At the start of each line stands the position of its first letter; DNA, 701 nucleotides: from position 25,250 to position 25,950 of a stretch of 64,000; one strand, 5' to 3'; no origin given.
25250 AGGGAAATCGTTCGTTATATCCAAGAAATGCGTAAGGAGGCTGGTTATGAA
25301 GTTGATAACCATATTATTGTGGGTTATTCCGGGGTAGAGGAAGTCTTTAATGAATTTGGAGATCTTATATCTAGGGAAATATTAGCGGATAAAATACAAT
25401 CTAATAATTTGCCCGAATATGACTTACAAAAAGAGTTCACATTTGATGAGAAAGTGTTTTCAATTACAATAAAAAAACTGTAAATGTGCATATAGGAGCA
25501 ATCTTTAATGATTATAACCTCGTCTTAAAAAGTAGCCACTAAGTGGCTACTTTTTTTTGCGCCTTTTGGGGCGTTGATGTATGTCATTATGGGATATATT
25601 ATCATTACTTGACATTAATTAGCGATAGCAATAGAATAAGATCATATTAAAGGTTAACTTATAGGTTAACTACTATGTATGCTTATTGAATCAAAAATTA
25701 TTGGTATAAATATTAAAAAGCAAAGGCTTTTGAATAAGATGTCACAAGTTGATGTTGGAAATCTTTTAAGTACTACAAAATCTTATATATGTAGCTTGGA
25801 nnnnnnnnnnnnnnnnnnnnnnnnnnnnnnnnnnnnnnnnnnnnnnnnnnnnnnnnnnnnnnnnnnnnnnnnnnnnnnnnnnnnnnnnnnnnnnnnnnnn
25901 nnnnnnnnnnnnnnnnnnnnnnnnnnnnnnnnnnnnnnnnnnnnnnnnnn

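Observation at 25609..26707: XRE HTH fused to a SAM methyltransferase, with a tandem GTTAAC palindrome pair in its own promoter region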

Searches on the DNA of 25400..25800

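Call 70: search_rna_families(source=window, start=25400, end=25800, threshold=evalue, max_evalue=1)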
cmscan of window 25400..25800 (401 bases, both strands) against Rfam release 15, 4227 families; matches with E-value up to 1: 5.
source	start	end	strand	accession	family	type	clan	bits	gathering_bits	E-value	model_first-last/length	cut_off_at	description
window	25520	25610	-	RF02029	sraA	Gene; sRNA;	-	24.7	56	0.12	1-95/95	no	sraA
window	25515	25587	-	RF02621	BSnc120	Gene; sRNA;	-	21.8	114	0.015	1-88/88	no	Brucella sRNA 120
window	25462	25558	+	RF02449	ncr1015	Gene; sRNA;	-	21.6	60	0.99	1-121/121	no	Bacillus sRNA ncr1015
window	25466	25560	+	RF02432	SpF25_sRNA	Gene; sRNA;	-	20.8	48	0.48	1-102/102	no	Streptococcus sRNA SpF25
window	25400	25560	+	RF02637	EF0408_EF0409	Gene; sRNA;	-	12.3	440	0.62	226-412/412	5'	Enterococcus sRNA EF0408_EF0409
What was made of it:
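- No Rfam family reaches its threshold (call 70).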
